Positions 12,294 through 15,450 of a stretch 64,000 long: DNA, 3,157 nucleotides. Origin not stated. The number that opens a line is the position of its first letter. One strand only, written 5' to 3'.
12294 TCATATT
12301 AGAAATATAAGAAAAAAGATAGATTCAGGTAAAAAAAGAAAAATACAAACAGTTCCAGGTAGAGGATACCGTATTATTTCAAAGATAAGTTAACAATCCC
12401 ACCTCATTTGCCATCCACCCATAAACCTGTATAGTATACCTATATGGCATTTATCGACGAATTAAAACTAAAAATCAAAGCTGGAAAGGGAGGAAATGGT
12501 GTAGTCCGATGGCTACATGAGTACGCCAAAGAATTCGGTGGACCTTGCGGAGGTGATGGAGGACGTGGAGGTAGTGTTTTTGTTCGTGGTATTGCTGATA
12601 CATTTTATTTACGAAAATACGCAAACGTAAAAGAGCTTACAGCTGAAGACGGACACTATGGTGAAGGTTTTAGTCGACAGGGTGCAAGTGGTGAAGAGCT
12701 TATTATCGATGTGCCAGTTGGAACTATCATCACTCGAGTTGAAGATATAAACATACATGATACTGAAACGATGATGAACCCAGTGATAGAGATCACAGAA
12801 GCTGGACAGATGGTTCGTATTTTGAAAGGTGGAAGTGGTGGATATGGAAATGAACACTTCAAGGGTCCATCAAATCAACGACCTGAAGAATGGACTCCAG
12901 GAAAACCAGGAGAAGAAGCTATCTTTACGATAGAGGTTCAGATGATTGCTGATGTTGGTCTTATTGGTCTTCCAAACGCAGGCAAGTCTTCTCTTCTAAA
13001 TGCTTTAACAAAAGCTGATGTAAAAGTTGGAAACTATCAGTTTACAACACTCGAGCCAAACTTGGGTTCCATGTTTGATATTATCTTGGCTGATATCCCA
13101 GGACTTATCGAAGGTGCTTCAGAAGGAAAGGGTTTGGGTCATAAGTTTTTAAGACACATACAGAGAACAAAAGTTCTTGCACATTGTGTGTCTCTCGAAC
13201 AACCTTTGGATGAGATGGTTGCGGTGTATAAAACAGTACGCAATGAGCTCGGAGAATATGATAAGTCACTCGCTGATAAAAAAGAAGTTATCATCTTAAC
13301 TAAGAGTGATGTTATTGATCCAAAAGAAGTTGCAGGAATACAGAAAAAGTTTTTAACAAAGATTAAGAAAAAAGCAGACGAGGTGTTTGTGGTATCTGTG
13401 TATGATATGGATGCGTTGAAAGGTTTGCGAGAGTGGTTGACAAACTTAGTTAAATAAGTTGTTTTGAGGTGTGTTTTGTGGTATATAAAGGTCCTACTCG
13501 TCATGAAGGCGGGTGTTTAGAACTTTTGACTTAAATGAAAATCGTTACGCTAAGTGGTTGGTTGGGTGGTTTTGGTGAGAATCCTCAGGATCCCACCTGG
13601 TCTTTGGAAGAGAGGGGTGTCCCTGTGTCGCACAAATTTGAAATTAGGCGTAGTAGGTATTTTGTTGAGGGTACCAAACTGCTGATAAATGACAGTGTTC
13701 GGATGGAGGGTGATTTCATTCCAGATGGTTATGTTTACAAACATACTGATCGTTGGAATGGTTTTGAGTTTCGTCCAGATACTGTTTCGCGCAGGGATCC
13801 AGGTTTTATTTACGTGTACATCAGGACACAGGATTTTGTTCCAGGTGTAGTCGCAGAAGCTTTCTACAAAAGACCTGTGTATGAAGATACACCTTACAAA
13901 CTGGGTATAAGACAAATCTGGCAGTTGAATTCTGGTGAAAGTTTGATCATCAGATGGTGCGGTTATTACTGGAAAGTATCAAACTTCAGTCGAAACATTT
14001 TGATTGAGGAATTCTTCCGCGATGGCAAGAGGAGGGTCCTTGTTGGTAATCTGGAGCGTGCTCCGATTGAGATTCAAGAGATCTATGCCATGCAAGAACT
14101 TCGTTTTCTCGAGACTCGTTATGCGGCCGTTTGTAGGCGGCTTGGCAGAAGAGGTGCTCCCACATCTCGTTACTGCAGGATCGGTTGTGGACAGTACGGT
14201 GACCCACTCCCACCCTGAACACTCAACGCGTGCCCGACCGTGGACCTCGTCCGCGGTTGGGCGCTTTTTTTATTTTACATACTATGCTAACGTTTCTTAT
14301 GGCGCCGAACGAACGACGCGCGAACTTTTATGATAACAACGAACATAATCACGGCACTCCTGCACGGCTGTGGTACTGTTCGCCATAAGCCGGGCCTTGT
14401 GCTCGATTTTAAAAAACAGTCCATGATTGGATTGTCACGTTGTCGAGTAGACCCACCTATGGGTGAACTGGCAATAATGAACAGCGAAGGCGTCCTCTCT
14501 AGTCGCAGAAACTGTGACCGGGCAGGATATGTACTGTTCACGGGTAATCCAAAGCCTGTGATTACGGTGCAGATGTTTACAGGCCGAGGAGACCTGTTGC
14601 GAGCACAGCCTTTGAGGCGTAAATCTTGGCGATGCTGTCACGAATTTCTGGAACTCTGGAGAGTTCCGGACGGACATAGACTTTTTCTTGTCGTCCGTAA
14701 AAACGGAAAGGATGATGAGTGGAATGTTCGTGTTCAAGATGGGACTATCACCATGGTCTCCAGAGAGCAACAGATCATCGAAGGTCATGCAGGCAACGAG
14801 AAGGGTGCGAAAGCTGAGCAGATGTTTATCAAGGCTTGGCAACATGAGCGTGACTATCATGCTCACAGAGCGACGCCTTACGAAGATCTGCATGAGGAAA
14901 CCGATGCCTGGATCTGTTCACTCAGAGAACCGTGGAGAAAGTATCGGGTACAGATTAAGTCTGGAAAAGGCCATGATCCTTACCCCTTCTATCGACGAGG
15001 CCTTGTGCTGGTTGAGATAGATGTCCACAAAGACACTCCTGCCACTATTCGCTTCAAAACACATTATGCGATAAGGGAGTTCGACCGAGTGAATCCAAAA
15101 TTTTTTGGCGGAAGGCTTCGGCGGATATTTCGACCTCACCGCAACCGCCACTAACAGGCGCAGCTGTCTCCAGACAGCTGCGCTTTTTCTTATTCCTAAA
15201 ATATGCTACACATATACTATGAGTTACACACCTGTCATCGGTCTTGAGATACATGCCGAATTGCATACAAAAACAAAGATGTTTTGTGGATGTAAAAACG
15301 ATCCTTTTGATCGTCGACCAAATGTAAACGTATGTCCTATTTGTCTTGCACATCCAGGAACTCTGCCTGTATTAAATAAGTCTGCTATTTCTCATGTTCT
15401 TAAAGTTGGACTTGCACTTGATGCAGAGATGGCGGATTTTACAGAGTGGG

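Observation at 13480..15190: GC-rich two-gene ORFan islet inserted between obg and gatB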

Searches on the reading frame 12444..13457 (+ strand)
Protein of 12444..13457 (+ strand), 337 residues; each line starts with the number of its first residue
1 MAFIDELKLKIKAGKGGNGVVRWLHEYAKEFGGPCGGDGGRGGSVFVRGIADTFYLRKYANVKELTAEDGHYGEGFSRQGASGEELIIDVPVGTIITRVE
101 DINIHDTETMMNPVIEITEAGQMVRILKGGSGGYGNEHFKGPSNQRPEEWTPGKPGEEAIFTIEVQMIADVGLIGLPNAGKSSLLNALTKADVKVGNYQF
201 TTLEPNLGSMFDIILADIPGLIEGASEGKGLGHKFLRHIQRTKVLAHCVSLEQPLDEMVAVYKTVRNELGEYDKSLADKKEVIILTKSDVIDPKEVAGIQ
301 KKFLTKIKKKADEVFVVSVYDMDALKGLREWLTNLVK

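Call 4: search_protein_families(library=pfam, proteins=[window:12444-13457:+], max_evalue=1)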
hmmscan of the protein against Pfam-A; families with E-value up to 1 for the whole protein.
window:12444-13457:+ (337 aa): 8 families
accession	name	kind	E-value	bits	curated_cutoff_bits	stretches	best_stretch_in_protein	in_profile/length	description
PF01018.28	GTP1_OBG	-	1e-40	139.3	27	1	4-166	1-154/155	GTP1/OBG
PF01926.29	MMR_HSR1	-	7.3e-25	87.7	21.9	1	170-287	1-113/113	50S ribosome-binding GTPase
PF02421.24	FeoB_N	-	4.1e-10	39.8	27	1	171-221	3-57/156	Ferrous iron transport protein B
PF03193.22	RsgA_GTPase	-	0.00027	21.2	30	1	280-334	55-106/174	RsgA GTPase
PF19993.5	DO-GTPase2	-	0.00049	20.3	27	1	200-313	78-197/226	Double-GTPase 2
PF00350.29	Dynamin_N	-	0.0027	18.2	27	1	172-202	2-32/168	Dynamin family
PF00025.27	Arf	-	0.0099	15.8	22.3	0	173-194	19-40/174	ADP-ribosylation factor family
PF17154.10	GAPES3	-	0.077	13.4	27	1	247-317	14-81/121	Gammaproteobacterial periplasmic sensor domain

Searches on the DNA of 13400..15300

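Call 13: search_rna_families(source=window, start=13400, end=15300, threshold=evalue, max_evalue=10)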
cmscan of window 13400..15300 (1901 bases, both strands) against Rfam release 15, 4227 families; matches with E-value up to 10: 5.
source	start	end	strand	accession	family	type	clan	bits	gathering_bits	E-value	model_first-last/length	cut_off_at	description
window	13712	13775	-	RF01376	CRISPR-DR63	Gene; CRISPR;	CL00015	21.1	37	3.3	1-37/37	no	CRISPR RNA direct repeat element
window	14731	14772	+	RF01166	sn3071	Gene; snRNA; snoRNA; CD-box;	-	18.3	40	1.6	1-77/77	no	Small nucleolar RNA sn3071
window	14731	14803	+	RF00211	SNORD35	Gene; snRNA; snoRNA; CD-box;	CL00056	15.8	36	4.7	1-88/88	no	Small nucleolar RNA SNORD35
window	14348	14409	+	RF01863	TB10Cs2H2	Gene; snRNA; snoRNA; HACA-box;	-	15.5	50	9.6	1-67/67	no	Trypanosomatid snoRNA TB10Cs2H2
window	15116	15203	-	RF02680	PreQ1-III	Cis-reg; riboswitch;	-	14.6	63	9.2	1-102/102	no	PreQ1-III (pre queuosine) riboswitch aptamer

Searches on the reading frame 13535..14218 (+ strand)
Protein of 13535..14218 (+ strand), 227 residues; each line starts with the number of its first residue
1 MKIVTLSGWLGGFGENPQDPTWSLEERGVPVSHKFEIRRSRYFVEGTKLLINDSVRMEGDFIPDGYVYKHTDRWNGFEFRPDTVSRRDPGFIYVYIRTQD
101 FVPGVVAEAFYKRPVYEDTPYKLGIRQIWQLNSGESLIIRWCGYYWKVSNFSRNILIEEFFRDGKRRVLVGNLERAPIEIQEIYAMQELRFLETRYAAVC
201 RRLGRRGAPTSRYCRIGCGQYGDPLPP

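Call 4: search_protein_families(library=pfam, proteins=[window:13535-14218:+], max_evalue=1)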
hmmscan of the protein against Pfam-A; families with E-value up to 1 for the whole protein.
window:13535-14218:+ (227 aa): 0 families

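Call 8: search_protein_families(library=phrogs, proteins=[window:13535-14218:+], max_evalue=1)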
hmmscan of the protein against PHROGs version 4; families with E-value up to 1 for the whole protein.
window:13535-14218:+ (227 aa): 1 family
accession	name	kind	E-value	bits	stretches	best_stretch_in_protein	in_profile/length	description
phrog_28405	-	unknown function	0.33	11.6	1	136-160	139-163/168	-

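Call 9: search_protein_families(library=ncbifam, proteins=[window:13535-14218:+], max_evalue=1)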
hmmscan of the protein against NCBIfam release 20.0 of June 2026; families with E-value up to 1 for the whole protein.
window:13535-14218:+ (227 aa): 0 families

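Call 10: search_protein_families(library=padloc, proteins=[window:13535-14218:+], max_evalue=1)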
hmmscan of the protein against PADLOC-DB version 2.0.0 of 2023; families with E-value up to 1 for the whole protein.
window:13535-14218:+ (227 aa): 0 families

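Call 11: find_homologous_proteins(query=window:13535-14218:+, max_evalue=0.01)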
Query window:13535-14218:+ (227 aa): 2 proteins with E <= 0.01 among 190 candidates.
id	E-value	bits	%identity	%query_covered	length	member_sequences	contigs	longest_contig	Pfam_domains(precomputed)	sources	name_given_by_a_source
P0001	1.7e-155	534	100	100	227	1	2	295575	-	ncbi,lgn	-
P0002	1.2e-66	243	54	100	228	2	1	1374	-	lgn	-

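Call 14: find_encoding_contigs(protein=P0002, flank=10000)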
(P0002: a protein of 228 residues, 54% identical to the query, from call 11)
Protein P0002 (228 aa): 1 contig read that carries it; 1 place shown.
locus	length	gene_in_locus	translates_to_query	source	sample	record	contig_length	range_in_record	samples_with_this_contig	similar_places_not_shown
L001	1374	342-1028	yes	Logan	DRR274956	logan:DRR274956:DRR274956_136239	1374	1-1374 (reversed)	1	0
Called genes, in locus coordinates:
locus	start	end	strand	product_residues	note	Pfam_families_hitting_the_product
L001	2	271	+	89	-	?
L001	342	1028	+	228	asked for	-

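Call 18: find_encoding_contigs(protein=P0001, flank=10000)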
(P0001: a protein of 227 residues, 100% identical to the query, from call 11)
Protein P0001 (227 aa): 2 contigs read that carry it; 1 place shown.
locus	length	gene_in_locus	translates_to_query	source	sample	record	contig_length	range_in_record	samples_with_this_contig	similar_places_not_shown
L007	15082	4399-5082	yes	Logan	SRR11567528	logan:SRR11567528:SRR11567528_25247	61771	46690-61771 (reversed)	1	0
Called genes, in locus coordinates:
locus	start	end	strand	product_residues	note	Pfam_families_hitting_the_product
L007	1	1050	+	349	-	?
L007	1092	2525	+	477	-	PF00587:tRNA-synt_2b, PF03129:HGTP_anticodon, PF09180:ProRS-C_1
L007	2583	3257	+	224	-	PF00072:Response_reg, PF00486:Trans_reg_C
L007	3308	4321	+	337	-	PF01018:GTP1_OBG, PF02421:FeoB_N, PF01926:MMR_HSR1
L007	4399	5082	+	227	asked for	-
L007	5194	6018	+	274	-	-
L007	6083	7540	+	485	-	PF02934:GatB_N, PF02637:GatB_Yqey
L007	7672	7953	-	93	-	-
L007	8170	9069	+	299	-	PF02557:VanY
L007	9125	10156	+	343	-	PF00044:Gp_dh_N, PF02800:Gp_dh_C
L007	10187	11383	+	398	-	PF02646:RmuC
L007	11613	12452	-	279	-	PF13387:Lnb_N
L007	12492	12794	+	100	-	-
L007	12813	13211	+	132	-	-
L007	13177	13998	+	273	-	PF01209:Ubie_methyltran, PF13489:Methyltransf_23, PF13649:Methyltransf_25, PF13847:Methyltransf_31, PF08241:Methyltransf_11, PF08242:Methyltransf_12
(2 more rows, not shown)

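Call 33: find_homologous_proteins(query=A2, max_evalue=0.1)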
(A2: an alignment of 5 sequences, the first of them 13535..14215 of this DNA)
Query A2 (5 sequences) (227 aa, profile of the alignment): 5 proteins with E <= 0.1 among 3136 candidates.
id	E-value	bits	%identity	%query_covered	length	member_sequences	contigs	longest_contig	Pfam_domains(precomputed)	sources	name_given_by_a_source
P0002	2.4e-120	418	54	100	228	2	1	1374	-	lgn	-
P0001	4.7e-108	378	100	100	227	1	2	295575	-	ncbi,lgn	-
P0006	1.1e-96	341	29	100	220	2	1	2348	-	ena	-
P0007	8.9e-20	89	25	51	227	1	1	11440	-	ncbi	-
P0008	1.4e-2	33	34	24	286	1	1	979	-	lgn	-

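Call 36: find_encoding_contigs(protein=P0007, flank=10000)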
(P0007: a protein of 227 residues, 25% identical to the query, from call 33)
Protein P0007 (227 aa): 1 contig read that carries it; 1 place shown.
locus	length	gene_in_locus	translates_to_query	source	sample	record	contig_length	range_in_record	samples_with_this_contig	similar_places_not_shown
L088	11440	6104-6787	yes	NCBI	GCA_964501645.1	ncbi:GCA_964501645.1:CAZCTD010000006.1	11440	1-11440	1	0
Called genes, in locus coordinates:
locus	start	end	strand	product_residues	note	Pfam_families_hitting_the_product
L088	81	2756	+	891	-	-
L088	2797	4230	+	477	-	PF00587:tRNA-synt_2b, PF03129:HGTP_anticodon, PF09180:ProRS-C_1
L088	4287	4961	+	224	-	PF00072:Response_reg, PF00486:Trans_reg_C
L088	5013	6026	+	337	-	PF01018:GTP1_OBG, PF02421:FeoB_N, PF01926:MMR_HSR1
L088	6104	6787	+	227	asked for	-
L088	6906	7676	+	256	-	-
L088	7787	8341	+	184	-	-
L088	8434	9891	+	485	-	PF02934:GatB_N, PF02637:GatB_Yqey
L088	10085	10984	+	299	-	PF02557:VanY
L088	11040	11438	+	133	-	?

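Call 37: find_encoding_contigs(protein=P0008, flank=10000)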
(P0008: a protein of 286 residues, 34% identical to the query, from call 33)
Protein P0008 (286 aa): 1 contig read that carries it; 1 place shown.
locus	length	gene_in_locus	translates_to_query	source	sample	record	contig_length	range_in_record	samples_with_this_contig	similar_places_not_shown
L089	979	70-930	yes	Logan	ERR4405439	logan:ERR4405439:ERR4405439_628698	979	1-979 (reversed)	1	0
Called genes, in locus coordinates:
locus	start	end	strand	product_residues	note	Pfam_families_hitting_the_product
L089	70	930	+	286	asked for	-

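Call 52: predict_structure(alignment_id=A3)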
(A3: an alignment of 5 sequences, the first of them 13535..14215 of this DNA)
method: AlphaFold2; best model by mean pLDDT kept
length: 227 residues; sequences in the alignment: 5
mean_pLDDT: 52.7   pTM: 0.51
mean pLDDT of the five models: 52.7, 47.2, 45.5, 45.1, 44.3
residues with pLDDT >= 90: 0; 70-90: 63; 50-70: 50; < 50: 114
segments of 3 or more residues with pLDDT < 50: 1-65, 69-89, 100-110, 112-123, 224-227
pLDDT, mean of each block of 10 residues (from residue 1): 32 34 34 28 24 27 45 41 41 57 45 46 55 71 70 73 71 73 78 80 78 60 50
secondary structure, 60 per line:
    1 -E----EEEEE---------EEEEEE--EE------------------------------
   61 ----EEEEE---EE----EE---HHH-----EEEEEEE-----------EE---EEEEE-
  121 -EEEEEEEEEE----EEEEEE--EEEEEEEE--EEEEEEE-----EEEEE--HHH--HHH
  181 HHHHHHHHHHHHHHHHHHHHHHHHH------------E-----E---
elements in order: E7-11 E21-26 E65-69 E92-98 E115-119 E122-131 E136-141 E144-151 E154-160 E166-170 H178-205

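Call 91: search_dna_similar(query=window:13535-14215:+, collection=phages, mode=protein, max_evalue=0.01, max_rows=10)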
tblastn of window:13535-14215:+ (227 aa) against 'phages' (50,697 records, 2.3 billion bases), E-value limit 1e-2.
No match.

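Call 110: search_solved_structures(query=A3, max_evalue=1)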
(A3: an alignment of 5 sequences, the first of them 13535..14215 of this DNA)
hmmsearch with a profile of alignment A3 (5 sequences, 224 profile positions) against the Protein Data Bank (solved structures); distinct sequences matched with E-value up to 1: 4.
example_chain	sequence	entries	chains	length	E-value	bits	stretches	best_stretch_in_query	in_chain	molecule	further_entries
6emw_C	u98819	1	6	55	0.053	16.2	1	163-201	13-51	Class III stress response-related ATPase, AAA+ superfamily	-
6emw_D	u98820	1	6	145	0.082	15.6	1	163-204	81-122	ATP-dependent Clp protease ATP-binding subunit ClpC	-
6em9_A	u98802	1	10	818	0.85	12.2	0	163-204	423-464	ATP-dependent Clp protease ATP-binding subunit ClpC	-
6em8_A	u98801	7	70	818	0.9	12.2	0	163-203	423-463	ATP-dependent Clp protease ATP-binding subunit ClpC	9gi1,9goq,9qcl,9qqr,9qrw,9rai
